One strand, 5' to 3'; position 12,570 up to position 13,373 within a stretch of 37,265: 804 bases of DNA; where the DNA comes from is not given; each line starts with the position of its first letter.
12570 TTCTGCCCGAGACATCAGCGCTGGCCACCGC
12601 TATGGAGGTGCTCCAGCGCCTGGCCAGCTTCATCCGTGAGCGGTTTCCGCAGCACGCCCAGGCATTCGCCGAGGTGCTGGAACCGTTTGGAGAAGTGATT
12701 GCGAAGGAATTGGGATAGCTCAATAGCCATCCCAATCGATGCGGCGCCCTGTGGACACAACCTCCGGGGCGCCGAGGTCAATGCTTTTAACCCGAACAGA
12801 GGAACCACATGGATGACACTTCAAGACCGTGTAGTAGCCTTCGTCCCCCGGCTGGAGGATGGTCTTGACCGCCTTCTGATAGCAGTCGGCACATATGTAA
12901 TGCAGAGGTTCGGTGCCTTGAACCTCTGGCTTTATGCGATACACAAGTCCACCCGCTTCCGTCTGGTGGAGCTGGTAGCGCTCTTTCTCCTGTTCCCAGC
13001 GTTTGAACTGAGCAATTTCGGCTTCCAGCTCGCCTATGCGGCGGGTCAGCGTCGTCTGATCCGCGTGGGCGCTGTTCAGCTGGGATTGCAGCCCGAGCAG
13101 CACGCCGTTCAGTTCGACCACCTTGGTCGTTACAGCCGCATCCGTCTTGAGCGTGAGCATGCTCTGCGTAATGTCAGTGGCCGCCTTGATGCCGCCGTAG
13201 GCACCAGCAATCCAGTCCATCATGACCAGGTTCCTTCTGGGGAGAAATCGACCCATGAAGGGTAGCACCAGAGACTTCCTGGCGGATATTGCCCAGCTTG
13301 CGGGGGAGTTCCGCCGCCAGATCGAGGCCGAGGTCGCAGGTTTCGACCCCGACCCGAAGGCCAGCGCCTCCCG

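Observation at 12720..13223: Antisense-oriented coiled-coil/zinc-ribbon gene wedged between the small and large terminase genes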

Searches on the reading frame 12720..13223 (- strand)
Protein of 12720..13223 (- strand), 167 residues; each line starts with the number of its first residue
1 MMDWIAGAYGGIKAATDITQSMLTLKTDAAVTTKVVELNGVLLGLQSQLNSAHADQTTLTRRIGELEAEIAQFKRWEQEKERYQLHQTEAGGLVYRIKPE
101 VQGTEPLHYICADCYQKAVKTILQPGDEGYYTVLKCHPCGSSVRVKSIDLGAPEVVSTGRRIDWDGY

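Call 11: search_protein_families(library=pfam, proteins=[window:12720-13223:-], max_evalue=1)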
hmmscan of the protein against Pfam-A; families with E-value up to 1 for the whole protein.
window:12720-13223:- (167 aa): 3 families
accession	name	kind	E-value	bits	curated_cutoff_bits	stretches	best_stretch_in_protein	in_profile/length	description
PF03604.18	Zn_ribbon_RPAB4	-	0.082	13.1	24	0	109-118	1-10/32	DNA directed RNA polymerase, 7 kDa subunit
PF19769.4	CPxCG_zf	-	0.095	12.9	27.2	1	111-145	1-35/183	CPxCG-related zinc finger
PF14471.11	DUF4428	-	0.15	12.4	27.8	1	109-133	21-45/51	Domain of unknown function (DUF4428)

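Call 12: search_protein_families(library=phrogs, proteins=[window:12720-13223:-], max_evalue=0.01)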
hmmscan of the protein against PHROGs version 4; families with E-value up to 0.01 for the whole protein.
window:12720-13223:- (167 aa): 1 family
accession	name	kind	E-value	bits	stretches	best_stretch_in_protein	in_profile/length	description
phrog_1244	-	unknown function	6.5e-58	195.6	1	1-150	1-150/157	-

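Call 14: search_protein_families(library=padloc, proteins=[window:12720-13223:-], max_evalue=1)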
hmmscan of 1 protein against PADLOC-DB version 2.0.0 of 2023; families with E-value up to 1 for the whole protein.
window:12720-13223:- (167 aa): 0 families

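Call 15: search_protein_families(library=ncbifam, proteins=[window:12720-13223:-], max_evalue=0.1)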
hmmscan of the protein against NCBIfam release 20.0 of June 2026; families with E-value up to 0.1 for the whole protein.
window:12720-13223:- (167 aa): 1 family
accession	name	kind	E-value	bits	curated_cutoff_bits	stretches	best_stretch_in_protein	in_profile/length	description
NF047912.1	ECs_2282_CxxC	subfamily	0.087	12.7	37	0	109-143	3-37/60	ECs_2282 family putative zinc-binding protein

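Call 33: search_dna_similar(query=window:12720-13223:-, collection=phages, mode=protein, max_rows=60, rows=spread, max_evalue=0.001)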
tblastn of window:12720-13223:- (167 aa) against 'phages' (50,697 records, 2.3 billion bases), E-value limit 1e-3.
Records with a match: 60; places in all: 60; records where one place covers at least 80% of the query: 55.
Best place of each record, by identity: >=99% 2; 90-95% 5; 80-90% 16; 60-80% 1; <60% 36.
By first word of the organism name: Pseudomonas 30; Escherichia 18; Klebsiella 5; Enterobacteria 2; Bacteriophage 1; Pelagibaca 1; Salmonella 1; Stx1a-converting 1; Rhodobacter 1.
By host as written in the record: - 13; Escherichia coli 12; Pseudomonas aeruginosa PA14 11; Klebsiella pneumoniae 5; Escherichia coli ECOR13 3; Pseudomonas aeruginosa PAS429 2; Pseudomonas aeruginosa 2; Pseudomonas aeruginosa Ps33 2; and 10 more.
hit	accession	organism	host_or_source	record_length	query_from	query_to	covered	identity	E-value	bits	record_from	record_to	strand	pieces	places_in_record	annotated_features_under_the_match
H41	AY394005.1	Pseudomonas phage D3112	Pseudomonas aeruginosa PAS429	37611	1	167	100%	99.4%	1e-108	345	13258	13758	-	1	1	orf25: hypothetical protein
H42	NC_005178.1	Pseudomonas phage D3112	Pseudomonas aeruginosa PAS429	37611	1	167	100%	99.4%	1e-108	345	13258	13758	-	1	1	orf25: hypothetical protein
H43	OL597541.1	Pseudomonas phage ZCPA1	Pseudomonas aeruginosa PS12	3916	1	167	100%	93.4%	6e-103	325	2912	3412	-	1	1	hypothetical protein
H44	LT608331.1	Pseudomonas phage vB_PaeS_PcyII-40_PfII40a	-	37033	1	167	100%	93.4%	6e-102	325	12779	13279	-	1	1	hypothetical protein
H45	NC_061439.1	Pseudomonas phage vB_PaeS_PcyII-40_PfII40a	-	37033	1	167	100%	93.4%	6e-102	325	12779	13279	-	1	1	hypothetical protein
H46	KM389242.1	Pseudomonas phage F_TK1932sp/Pa1651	-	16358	1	167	100%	93.4%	6e-102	325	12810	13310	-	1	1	record has no annotation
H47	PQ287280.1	Pseudomonas phage Komp_PA14_H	Pseudomonas aeruginosa PA14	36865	1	167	100%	93.4%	2e-101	324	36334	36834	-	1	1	hypothetical protein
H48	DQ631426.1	Pseudomonas phage DMS3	-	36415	1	157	94%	87.9%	5e-88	285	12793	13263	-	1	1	hypothetical protein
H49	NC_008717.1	Pseudomonas phage DMS3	Pseudomonas aeruginosa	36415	1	157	94%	87.9%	5e-88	285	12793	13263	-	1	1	hypothetical protein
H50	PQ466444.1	Pseudomonas phage VAC1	Pseudomonas aeruginosa PA14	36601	1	157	94%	87.9%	5e-88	285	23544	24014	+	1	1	hypothetical protein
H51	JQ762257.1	Pseudomonas phage MP42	Pseudomonas aeruginosa PA14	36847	1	157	94%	87.9%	5e-88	285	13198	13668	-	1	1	hypothetical protein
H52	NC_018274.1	Pseudomonas phage MP42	Pseudomonas aeruginosa PA14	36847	1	157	94%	87.9%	5e-88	285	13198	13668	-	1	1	hypothetical protein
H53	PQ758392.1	Pseudomonas phage PA38/1329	Pseudomonas aeruginosa 147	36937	1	157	94%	87.9%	5e-88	285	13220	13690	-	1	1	hypothetical protein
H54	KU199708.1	Pseudomonas phage JBD69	Pseudomonas aeruginosa PA14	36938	1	157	94%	87.9%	5e-88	285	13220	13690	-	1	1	hypothetical protein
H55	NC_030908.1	Pseudomonas phage JBD69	Pseudomonas aeruginosa PA14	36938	1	157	94%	87.9%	5e-88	285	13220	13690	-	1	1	hypothetical protein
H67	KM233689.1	Pseudomonas phage H70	Pseudomonas aeruginosa Ps33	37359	1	162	97%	59.9%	1e-55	193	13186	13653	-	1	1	hypothetical protein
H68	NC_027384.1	Pseudomonas phage H70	Pseudomonas aeruginosa Ps33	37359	1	162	97%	59.9%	1e-55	193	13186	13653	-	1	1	hypothetical protein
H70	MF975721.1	Pseudomonas phage VW-6B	Pseudomonas fluorescens W-6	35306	5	167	98%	34.3%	7e-26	108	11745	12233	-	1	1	ATP-dependent chaperone | hypothetical protein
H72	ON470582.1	Escherichia phage vB_EcoM-689R2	Escherichia coli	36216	5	167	98%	31.0%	2e-9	61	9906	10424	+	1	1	uncharacterized protein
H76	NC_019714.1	Escherichia phage HK446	Escherichia coli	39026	3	142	84%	32.6%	8e-19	88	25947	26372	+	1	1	hypothetical protein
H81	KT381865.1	Pelagibaca phage vB_PeaS-P1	Pelagibaca abyssi JLT2014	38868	1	143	86%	30.1%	9e-13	71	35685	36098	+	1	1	hypothetical protein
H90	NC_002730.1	Enterobacteria phage HK620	Escherichia coli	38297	2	145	86%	27.3%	2e-6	52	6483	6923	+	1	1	hkaP: hypothetical protein | terminator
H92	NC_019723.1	Escherichia phage HK630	Escherichia coli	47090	2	145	86%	27.3%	2e-6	52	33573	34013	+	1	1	HkaP protein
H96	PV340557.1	Escherichia phage PhiR29_2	Escherichia coli C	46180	5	125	72%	29.8%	5e-9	60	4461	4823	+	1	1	hypothetical protein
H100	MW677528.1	Rhodobacter phage RcWaterboi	Rhodobacter capsulatus YW1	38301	41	141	60%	31.7%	7e-9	59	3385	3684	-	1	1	10: hypothetical protein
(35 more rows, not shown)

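Call 34: get_annotated_region(hit=H90, flank=3000)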
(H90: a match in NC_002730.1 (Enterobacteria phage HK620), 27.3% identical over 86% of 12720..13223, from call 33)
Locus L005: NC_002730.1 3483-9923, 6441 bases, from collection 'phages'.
description: Enterobacteria phage HK620, complete genome.
organism: Enterobacteria phage HK620 (NCBI taxid 155148)
taxonomy: Viruses; Duplodnaviria; Heunggongvirae; Uroviricota; Caudoviricetes; Lederbergvirus; Lederbergvirus HK620
host: Escherichia coli; source: -; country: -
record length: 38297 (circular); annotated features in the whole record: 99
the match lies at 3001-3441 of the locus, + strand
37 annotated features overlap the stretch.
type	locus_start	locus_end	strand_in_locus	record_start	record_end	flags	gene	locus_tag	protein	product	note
CDS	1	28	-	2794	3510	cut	hkaG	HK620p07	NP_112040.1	ead/Ea22-like family protein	similar to L0140 of Bacteriophage 933W and eaD of Bacteriophage P22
CDS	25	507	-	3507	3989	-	hkaH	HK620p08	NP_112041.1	hypothetical protein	similar to Bacteriophage HK97 gp37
CDS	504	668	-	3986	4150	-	hkaI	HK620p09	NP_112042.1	DUF2737 family protein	similar to Bacteriophage HK97 gp38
regulatory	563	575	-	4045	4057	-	-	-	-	terminator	tL3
CDS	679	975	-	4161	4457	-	hkaJ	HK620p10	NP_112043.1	abc2 anti-RecBCD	similar to Bacteriophage P22 abc2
CDS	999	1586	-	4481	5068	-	hkaK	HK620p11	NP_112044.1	single strand DNA binding protein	-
CDS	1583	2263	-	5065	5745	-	hkaL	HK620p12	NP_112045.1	Sak4-like ssDNA annealing protein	-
CDS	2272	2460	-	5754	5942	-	hkaM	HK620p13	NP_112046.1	recombinase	-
regulatory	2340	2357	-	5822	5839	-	-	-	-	terminator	tL2D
CDS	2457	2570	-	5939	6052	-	kil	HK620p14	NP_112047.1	Kil protein for bacterial septation inhibition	similar to Bacteriophage lambda kil; host killing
regulatory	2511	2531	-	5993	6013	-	-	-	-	terminator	tL2C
CDS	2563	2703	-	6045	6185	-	cIII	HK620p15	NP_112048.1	CIII anti-termination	similar to Bacteriophage Lambda cIII; protein shorter than similar proteins due internal stop codon; stabilization of ...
regulatory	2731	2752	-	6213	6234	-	-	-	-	terminator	tL2B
regulatory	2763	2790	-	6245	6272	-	-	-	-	terminator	tL2A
CDS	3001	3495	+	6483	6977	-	hkaP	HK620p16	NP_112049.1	hypothetical protein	putative superinfection exclusion protein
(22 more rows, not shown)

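Call 35: get_annotated_region(hit=H92, flank=3000)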
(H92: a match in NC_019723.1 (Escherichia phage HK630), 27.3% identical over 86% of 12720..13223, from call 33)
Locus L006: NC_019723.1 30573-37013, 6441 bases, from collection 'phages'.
description: Enterobacteria phage HK630, complete genome.
organism: Escherichia phage HK630 (NCBI taxid 1147146)
taxonomy: Viruses; Duplodnaviria; Heunggongvirae; Uroviricota; Caudoviricetes; Lambdavirus; Lambdavirus HK630
host: Escherichia coli; source: -; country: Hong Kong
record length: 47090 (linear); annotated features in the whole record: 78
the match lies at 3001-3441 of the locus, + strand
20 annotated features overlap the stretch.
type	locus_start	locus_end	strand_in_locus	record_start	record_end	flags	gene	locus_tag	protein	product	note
CDS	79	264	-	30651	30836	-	-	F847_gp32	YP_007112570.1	hypothetical protein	similar to coliphage lambda orf61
CDS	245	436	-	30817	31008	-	-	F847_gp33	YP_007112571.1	DUF1382 family protein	similar to coliphage lambda orf63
CDS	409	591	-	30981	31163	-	-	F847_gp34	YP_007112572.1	DUF1317 domain-containing protein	similar to coliphage lambda orf60a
CDS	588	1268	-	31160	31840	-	-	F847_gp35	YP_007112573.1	exonuclease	similar to phage lambda protein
CDS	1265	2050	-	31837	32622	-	-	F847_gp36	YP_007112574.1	RecT-like ssDNA annealing protein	similar to phage lambda protein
CDS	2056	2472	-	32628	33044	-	-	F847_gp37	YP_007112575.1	gam-like host nuclease inhibitor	Gam; similar to phage lambda protein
CDS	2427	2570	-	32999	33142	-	-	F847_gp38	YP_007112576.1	Kil protein for bacterial septation inhibition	similar to phage lambda protein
CDS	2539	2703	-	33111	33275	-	-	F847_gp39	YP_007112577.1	CIII anti-termination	similar to phage lambda protein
CDS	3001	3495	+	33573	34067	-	-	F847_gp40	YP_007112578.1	HkaP protein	similar to phage HK620 protein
CDS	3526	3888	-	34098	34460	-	-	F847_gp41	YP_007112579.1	HkaQ protein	similar to phage HK620 protein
CDS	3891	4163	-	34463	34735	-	-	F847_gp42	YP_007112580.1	anti-termination protein N-like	similar to phage HK620 protein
CDS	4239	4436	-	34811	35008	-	-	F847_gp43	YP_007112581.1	hypothetical protein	-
misc_feature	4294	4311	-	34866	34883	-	-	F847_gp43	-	-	putative Nut boxA site; similar to lambda boxA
CDS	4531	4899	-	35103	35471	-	-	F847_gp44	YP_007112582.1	HkaS protein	similar to phage HK620 protein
CDS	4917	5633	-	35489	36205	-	-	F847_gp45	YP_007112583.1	helix-turn-helix domain-containing protein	similar to phage HK620 protein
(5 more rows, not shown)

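Call 36: get_annotated_region(hit=H76, flank=3000)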
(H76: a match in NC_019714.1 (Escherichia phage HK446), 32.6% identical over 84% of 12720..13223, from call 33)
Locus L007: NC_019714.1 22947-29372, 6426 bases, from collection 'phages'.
description: Enterobacteria phage HK446, complete genome.
organism: Escherichia phage HK446 (NCBI taxid 1147145)
taxonomy: Viruses; Duplodnaviria; Heunggongvirae; Uroviricota; Caudoviricetes; Hendrixvirinae; Kwaitsingvirus; Kwaitsingvirus HK446
host: Escherichia coli; source: -; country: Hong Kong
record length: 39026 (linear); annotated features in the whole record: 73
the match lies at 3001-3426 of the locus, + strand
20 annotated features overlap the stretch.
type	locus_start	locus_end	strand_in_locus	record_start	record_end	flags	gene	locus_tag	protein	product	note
CDS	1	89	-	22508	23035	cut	-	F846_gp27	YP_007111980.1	hypothetical protein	similar to NP_037722 Gp37 [Enterobacteria phage HK97]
CDS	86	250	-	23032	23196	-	-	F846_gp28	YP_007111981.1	DUF2737 family protein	similar to NP_037723 Gp38 [Enterobacteria phage HK97]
CDS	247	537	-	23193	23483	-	-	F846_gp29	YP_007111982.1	replication initiation protein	similar to NP_958200 gene 24 protein [Enterobacteria phage Sf6]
CDS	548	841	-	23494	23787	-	-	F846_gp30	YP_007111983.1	abc2 anti-RecBCD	similar to NP_037689 Abc2 protein [Enterobacteria phage HK022]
CDS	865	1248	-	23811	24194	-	-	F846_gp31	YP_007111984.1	hypothetical protein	similar to NP_037725 Gp40 [Enterobacteria phage HK97]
CDS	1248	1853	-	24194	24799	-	-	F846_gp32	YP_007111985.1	Erf-like ssDNA annealing protein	similar to NP_037726 Gp40 [Enterobacteria phage HK97]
CDS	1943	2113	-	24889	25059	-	-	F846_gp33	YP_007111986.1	recombinase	similar to NP_597894 conserved hypothetical protein HK022p38 [Enterobacteria phage HK022]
CDS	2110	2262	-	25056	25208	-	-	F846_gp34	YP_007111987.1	Kil protein for bacterial septation inhibition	similar to NP_037729 kil protein [Enterobacteria phage HK97]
CDS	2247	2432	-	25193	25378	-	-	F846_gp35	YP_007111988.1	CIII anti-termination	similar to NP_037730 CIII protein [Enterobacteria phage HK97]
CDS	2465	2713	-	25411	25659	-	-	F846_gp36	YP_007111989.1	anti-restriction protein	-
CDS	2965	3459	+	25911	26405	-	-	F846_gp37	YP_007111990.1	hypothetical protein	similar to NP_112049.1 hypothetical protein HK620p16 [Enterobacteria phage HK620]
CDS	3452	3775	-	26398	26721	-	-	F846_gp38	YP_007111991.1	antitermination protein N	similar to NP_040625 early gene regulator [Enterobacteria phage lambda]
regulatory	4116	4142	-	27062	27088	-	-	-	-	promoter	similar to consensus Escherichia coli promoter TTGACA(N15-17)TATAAT with 2bp mismatch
CDS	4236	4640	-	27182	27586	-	-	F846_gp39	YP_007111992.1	hypothetical protein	similar to NP_958214 gene 38 protein [Enterobacteria phage Sf6]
CDS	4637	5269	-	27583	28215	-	-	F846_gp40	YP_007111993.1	LexA family transcriptional regulator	similar to YP_687851 putative prophage repressor CI [Shigella flexneri 5 str. 8401]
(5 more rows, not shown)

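Call 37: get_annotated_region(hit=H70, flank=3000)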
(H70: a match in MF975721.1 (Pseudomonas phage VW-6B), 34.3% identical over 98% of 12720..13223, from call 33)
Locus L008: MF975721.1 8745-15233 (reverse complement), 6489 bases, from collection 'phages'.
description: Pseudomonas phage VW-6B, complete genome.
organism: Pseudomonas phage VW-6B (NCBI taxid 2041486)
taxonomy: Viruses; Duplodnaviria; Heunggongvirae; Uroviricota; Caudoviricetes
host: Pseudomonas fluorescens W-6; source: river water; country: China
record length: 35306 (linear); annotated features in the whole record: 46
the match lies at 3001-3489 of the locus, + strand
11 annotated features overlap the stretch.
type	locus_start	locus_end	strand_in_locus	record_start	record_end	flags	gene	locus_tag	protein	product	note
CDS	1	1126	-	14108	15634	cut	-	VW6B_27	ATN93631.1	hypothetical protein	Mu-like prophage FluMu protein gp29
CDS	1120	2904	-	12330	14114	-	-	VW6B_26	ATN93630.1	terminase large subunit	-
CDS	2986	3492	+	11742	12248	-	-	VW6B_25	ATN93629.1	ATP-dependent chaperone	ATP-dependent chaperone ClpB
CDS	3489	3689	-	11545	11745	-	-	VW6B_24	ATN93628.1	hypothetical protein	-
CDS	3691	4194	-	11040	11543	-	-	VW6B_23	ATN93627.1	DNA-binding protein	-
CDS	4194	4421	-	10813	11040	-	-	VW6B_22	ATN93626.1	hypothetical protein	-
CDS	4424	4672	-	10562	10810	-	-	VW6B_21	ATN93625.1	type I site-specific deoxyribonuclease, HsdR family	-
CDS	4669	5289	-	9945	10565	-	-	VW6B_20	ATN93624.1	Rz protein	-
CDS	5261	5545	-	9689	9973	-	-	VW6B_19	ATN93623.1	hypothetical protein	-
CDS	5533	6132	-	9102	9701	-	-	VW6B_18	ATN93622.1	lysozyme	-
CDS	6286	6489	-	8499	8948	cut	-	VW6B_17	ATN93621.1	Mor transcription activator family protein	-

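Call 38: find_homologous_proteins(query=window:12720-13223:-, max_evalue=0.001)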
Query window:12720-13223:- (167 aa): 53 proteins with E <= 0.001 among 100 candidates.
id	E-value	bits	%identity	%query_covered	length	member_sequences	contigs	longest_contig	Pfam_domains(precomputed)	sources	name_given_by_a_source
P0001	1.6e-106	372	99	100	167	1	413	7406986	-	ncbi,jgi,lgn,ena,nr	ncbi:TPA: hypothetical protein ACXJEI_001358 [Pseudomonas aeruginosa]|nr:hypothetical protein [Pseud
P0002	8.1e-106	369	99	100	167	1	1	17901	-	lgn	-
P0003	5.0e-96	338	97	93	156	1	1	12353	-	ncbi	-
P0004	6.6e-96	337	99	92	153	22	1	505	-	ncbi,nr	ncbi:hypothetical protein L4V73_007162, partial [Pseudomonas aeruginosa]|nr:hypothetical protein [Ps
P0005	5.8e-95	334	92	100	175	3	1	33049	-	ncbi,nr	ncbi:TPA: hypothetical protein PXD62_006245 [Pseudomonas aeruginosa]|nr:hypothetical protein [Pseudo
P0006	1.2e-82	294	90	89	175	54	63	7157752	-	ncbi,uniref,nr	ncbi:TPA: hypothetical protein RQ837_006418 [Pseudomonas aeruginosa]|uniref:Uncharacterized protein 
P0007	8.5e-77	275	76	100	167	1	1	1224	-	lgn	-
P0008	1.2e-72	261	71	100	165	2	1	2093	-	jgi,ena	-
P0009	1.4e-69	251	69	98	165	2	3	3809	-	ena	-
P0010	4.4e-68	247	69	99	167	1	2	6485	-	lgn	-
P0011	1.3e-66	242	70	95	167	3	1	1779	-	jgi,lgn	-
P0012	3.9e-66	240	66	100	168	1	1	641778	-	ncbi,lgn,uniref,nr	ncbi:hypothetical protein [Pseudomonas sp. Q2-TVG4-2]|uniref:hypothetical protein n=1 Tax=Pseudomona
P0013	7.2e-66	239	68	94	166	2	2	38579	-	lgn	-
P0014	3.6e-65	237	67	93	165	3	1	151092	-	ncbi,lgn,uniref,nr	ncbi:hypothetical protein FBY03_111118 [Pseudomonas sp. SJZ079]|uniref:hypothetical protein n=1 Tax=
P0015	4.8e-65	237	70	91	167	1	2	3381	-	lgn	-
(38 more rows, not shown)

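Call 43: search_solved_structures(query=A1, max_evalue=10)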
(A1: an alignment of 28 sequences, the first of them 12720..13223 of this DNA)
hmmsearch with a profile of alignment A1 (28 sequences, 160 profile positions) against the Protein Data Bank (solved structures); distinct sequences matched with E-value up to 10: 44.
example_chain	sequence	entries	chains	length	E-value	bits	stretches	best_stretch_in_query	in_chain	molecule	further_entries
9oox_L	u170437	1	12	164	1.8e-33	118.7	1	3-144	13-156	ring interacting pore 1 (Rip1)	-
8bh1_E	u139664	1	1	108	8.7e-05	25.5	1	42-108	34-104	Cell division protein FtsB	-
25hr_E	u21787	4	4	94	0.0006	22.7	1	42-97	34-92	Cell division protein FtsB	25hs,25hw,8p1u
5njt_v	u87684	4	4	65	0.035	17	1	27-76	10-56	50S ribosomal protein L29 | Large ribosomal subunit protein uL29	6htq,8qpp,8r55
3j3v_X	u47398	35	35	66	0.036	16.9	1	27-76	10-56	50S ribosomal protein L29 | 50S ribosomal protein uL29 | Large ribosomal subunit protein uL29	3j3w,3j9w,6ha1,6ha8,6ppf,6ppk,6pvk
7ood_w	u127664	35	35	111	0.048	16.5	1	26-91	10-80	50S ribosomal protein L29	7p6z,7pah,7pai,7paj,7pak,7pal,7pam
7zie_A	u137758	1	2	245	0.11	15.4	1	17-96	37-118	Gcf1p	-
2i13_A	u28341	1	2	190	0.12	15.3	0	109-153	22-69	Aart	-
3hnw_A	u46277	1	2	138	0.14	15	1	40-75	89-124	uncharacterized protein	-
6h9n_B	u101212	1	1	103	0.15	15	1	46-102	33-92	Cell division protein FtsB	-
8hhf_B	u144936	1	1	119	0.18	14.7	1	46-102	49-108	Cell division protein FtsB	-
1mey_C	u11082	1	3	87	0.18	14.7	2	111-154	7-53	CONSENSUS ZINC FINGER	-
4dr0_A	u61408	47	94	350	0.2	14.6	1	31-81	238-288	Ribonucleoside-diphosphate reductase subunit beta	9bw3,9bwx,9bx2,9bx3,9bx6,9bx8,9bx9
4eqq_A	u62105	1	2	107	0.2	14.5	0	46-87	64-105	Putative host cell surface-exposed lipoprotein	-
8hhg_B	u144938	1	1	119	0.21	14.4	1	46-102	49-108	Cell division protein FtsB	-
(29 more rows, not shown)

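Call 45: search_solved_structures(query=window:12720-13223:-, max_evalue=0.01, show_alignments=1)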
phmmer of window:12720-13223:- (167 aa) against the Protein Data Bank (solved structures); distinct sequences matched with E-value up to 0.01: 1.
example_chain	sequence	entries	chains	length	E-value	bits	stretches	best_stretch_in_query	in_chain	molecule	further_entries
9oox_L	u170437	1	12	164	2.9e-20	76.4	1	3-143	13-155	ring interacting pore 1 (Rip1)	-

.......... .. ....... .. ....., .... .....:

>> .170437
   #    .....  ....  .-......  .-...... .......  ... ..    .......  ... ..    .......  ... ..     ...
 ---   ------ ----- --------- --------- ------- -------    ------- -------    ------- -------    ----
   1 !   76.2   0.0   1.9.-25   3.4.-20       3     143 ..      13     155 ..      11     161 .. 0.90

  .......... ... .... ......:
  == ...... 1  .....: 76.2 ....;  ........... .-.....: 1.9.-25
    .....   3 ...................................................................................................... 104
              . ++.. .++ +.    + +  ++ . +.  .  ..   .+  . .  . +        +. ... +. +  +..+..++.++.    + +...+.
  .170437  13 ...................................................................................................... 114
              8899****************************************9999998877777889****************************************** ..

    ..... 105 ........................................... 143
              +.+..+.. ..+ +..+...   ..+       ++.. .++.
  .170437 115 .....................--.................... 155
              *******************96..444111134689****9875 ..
